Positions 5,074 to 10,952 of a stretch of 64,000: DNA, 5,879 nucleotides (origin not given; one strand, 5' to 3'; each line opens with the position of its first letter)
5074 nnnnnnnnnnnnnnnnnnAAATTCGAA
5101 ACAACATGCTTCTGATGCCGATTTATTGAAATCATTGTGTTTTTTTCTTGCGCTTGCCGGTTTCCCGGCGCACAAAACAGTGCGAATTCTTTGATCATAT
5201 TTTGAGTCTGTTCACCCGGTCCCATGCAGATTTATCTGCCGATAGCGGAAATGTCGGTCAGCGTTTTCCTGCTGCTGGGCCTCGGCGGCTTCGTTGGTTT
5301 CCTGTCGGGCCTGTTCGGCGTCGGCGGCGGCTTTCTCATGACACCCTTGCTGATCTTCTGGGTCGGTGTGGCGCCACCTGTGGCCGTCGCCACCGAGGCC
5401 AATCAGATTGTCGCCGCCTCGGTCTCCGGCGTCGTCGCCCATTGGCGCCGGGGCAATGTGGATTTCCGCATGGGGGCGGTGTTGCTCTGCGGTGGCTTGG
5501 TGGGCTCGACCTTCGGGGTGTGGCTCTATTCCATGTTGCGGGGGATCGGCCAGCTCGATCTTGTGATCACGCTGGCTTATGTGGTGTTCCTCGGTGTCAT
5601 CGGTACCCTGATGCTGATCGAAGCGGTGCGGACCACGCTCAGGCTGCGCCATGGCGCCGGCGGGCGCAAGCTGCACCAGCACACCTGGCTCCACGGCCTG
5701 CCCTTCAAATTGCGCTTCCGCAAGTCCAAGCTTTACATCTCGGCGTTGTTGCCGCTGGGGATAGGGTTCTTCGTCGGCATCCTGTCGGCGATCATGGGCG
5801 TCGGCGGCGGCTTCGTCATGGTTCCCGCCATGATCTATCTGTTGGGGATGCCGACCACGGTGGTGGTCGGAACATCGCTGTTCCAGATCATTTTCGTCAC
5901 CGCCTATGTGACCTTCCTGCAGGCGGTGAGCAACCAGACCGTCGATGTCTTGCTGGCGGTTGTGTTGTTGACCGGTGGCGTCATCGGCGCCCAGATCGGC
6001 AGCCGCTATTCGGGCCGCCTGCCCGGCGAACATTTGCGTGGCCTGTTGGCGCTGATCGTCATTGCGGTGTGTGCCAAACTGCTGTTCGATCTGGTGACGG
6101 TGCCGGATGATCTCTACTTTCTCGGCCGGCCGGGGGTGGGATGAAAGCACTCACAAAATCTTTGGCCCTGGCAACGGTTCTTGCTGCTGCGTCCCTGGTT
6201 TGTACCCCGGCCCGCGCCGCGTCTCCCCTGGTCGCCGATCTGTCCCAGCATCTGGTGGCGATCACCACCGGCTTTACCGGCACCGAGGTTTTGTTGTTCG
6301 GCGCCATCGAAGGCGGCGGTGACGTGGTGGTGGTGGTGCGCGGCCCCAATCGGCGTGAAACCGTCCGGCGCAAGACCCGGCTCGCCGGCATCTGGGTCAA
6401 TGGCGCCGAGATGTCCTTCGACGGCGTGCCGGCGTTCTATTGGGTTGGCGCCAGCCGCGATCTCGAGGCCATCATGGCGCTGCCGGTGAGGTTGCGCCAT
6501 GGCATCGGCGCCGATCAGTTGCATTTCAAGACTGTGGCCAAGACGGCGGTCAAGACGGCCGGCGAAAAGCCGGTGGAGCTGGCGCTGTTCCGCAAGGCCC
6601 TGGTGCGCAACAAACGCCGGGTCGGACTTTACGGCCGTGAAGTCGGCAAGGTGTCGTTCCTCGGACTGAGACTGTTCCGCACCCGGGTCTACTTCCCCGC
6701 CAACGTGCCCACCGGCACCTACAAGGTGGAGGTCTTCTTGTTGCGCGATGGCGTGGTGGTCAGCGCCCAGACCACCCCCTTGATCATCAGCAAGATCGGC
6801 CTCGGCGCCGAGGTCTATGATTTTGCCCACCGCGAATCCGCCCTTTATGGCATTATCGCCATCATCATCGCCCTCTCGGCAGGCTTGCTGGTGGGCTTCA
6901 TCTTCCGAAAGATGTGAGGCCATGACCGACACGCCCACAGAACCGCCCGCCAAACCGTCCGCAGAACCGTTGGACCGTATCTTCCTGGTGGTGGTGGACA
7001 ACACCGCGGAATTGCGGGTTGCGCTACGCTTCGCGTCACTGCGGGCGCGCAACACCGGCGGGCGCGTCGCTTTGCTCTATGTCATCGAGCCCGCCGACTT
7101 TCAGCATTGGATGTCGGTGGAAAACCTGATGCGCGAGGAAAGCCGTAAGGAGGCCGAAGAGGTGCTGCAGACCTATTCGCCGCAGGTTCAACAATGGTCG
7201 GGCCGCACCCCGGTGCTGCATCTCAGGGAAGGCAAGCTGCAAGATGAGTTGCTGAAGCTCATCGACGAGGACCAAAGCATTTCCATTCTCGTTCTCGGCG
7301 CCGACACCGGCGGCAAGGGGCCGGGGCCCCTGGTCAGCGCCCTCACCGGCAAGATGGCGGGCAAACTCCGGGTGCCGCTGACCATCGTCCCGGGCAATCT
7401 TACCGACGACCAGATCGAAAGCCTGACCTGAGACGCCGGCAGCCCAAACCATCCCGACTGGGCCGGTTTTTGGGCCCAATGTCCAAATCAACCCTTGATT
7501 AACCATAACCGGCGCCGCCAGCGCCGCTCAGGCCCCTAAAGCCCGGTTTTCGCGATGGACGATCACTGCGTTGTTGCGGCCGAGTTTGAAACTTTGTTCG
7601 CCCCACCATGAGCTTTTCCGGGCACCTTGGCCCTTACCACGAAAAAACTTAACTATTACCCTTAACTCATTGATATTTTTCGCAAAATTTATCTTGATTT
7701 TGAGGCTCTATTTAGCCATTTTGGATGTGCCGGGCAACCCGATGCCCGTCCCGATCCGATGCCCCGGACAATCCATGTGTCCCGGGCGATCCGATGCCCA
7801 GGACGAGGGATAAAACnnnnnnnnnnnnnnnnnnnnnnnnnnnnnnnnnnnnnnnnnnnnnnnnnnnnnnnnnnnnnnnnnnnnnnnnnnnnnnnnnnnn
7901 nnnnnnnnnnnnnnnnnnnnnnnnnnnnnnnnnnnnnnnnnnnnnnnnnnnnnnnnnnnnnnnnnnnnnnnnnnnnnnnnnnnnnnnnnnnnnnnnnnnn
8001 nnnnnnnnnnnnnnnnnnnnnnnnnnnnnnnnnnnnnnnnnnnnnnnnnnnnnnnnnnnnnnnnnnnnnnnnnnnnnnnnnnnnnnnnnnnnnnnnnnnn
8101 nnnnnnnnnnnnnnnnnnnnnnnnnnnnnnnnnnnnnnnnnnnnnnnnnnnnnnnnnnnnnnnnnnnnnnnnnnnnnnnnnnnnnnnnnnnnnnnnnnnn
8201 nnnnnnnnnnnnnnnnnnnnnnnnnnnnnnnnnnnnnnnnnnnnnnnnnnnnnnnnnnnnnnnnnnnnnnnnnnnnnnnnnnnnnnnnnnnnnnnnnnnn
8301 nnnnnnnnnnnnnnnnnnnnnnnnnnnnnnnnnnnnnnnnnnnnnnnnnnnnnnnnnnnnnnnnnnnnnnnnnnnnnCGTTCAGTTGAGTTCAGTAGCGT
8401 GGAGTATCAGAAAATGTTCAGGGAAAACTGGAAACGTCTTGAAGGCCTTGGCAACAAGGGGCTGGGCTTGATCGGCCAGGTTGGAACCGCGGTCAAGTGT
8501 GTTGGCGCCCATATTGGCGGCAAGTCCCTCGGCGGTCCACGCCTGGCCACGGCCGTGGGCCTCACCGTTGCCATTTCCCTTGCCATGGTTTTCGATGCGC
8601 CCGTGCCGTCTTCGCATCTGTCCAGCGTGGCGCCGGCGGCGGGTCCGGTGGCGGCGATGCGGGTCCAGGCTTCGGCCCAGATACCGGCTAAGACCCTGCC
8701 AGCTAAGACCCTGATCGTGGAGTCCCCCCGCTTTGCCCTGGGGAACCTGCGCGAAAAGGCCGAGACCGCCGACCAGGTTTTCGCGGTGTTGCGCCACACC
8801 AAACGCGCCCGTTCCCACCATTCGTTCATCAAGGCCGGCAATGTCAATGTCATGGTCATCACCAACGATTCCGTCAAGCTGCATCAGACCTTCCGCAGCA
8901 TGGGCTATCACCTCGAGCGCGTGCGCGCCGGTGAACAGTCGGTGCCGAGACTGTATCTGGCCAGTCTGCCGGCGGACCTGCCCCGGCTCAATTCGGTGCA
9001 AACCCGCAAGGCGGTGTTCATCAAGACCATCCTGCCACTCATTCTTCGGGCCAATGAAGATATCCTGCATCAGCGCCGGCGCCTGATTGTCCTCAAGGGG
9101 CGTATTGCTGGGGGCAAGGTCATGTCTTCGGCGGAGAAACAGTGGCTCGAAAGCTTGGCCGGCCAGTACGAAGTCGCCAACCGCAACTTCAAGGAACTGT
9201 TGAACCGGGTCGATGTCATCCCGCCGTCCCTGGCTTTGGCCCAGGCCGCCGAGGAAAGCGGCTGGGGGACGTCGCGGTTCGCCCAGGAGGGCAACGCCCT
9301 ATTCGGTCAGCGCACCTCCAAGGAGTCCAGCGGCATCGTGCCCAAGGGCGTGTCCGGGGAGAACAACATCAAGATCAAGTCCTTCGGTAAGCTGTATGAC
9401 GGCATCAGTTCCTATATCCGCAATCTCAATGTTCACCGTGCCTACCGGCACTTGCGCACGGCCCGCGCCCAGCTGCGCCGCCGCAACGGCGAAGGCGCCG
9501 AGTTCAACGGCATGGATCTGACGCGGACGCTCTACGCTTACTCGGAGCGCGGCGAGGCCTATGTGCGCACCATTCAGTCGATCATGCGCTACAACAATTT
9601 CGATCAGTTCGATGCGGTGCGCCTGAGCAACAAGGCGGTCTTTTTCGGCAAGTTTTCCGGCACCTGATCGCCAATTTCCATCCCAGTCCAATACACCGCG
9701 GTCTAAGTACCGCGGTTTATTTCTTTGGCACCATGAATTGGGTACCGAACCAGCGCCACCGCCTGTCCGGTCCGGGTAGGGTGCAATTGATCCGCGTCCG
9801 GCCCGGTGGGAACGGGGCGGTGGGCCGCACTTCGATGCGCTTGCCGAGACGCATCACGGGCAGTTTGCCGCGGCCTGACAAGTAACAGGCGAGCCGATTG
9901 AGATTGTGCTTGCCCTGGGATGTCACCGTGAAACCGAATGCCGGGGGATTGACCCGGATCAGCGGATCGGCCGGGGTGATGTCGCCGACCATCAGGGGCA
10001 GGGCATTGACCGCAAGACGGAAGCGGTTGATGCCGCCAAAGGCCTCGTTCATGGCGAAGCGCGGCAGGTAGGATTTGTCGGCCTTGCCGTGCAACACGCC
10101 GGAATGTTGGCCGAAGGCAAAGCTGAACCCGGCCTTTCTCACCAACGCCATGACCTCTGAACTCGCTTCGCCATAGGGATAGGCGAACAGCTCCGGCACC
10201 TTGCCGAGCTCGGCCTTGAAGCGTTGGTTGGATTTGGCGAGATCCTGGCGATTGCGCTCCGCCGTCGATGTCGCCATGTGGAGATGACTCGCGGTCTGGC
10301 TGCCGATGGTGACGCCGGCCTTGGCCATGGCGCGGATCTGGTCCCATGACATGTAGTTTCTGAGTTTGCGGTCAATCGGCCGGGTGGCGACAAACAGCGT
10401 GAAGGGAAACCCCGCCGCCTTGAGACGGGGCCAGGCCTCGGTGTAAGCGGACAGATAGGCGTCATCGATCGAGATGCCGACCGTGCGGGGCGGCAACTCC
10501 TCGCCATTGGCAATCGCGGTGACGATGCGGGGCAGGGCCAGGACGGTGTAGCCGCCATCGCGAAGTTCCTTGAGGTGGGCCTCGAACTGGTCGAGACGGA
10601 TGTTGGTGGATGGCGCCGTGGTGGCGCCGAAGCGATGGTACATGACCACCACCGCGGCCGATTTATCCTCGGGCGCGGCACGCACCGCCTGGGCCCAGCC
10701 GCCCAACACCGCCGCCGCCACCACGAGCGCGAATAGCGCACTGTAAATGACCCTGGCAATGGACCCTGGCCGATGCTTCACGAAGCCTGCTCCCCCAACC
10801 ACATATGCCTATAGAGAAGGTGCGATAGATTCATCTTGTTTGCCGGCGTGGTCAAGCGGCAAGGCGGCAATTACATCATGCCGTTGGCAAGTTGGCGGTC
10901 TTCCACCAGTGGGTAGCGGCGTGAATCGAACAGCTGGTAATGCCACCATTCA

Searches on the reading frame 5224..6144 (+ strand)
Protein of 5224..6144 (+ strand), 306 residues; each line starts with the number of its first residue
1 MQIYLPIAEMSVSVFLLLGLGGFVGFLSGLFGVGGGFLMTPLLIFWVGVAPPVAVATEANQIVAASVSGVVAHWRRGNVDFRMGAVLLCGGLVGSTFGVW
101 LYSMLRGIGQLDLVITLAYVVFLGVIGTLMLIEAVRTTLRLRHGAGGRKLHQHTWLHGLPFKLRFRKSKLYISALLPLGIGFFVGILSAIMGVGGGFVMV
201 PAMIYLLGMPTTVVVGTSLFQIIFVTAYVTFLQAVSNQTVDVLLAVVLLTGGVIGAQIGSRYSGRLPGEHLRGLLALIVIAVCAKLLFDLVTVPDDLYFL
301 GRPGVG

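Call 34: search_protein_families(library=pfam, proteins=[window:5224-6144:+], max_evalue=0.00001)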
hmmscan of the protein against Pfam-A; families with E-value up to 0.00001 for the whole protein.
window:5224-6144:+ (306 aa): 1 family
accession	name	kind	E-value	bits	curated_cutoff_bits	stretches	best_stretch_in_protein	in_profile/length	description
PF01925.25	TauE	-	9.2e-52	176.5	32.6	1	17-286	1-237/237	Sulfite exporter TauE/SafE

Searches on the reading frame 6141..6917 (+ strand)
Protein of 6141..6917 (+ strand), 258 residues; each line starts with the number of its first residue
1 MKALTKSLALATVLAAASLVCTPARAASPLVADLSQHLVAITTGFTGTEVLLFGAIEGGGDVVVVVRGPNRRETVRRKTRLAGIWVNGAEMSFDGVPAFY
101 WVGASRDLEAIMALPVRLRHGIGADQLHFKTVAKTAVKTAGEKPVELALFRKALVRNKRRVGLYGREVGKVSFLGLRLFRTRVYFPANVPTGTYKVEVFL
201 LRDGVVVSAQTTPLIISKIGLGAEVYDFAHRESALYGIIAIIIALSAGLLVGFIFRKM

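Call 34: search_protein_families(library=pfam, proteins=[window:6141-6917:+], max_evalue=0.00001)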
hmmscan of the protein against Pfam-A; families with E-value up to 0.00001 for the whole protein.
window:6141-6917:+ (258 aa): 1 family
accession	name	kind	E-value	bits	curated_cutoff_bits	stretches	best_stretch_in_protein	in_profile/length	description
PF09608.15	Alph_Pro_TM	-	7.3e-76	255.3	24.5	1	30-257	2-227/227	Putative transmembrane protein (Alph_Pro_TM)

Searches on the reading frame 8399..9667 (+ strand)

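Call 34: search_protein_families(library=pfam, proteins=[window:8399-9667:+], max_evalue=0.00001)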
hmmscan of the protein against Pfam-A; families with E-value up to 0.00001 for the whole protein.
window:8399-9667:+ (422 aa): 1 family
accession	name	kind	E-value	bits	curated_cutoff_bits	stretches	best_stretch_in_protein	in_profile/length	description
PF01832.25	Glucosaminidase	-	8.5e-15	56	30.2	1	263-400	3-122/123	Mannosyl-glycoprotein endo-beta-N-acetylglucosaminidase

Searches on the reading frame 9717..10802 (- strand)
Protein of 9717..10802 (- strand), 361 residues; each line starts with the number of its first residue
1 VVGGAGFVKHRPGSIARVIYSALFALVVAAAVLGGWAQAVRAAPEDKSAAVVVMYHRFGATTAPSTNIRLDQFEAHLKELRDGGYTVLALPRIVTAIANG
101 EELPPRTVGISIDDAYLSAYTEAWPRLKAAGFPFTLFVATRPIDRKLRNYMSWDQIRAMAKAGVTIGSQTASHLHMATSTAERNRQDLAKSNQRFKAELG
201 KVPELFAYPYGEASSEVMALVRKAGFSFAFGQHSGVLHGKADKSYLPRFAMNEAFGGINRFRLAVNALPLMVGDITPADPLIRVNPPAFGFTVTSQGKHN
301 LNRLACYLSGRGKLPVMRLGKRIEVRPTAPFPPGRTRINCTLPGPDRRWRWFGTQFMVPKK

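Call 34: search_protein_families(library=pfam, proteins=[window:9717-10802:-], max_evalue=0.00001)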
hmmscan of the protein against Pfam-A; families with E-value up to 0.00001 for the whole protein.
window:9717-10802:- (361 aa): 1 family
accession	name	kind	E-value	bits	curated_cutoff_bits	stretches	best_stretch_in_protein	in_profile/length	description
PF01522.26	Polysacc_deac_1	-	3.5e-24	85.6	23.1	1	102-228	3-123/124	Polysaccharide deacetylase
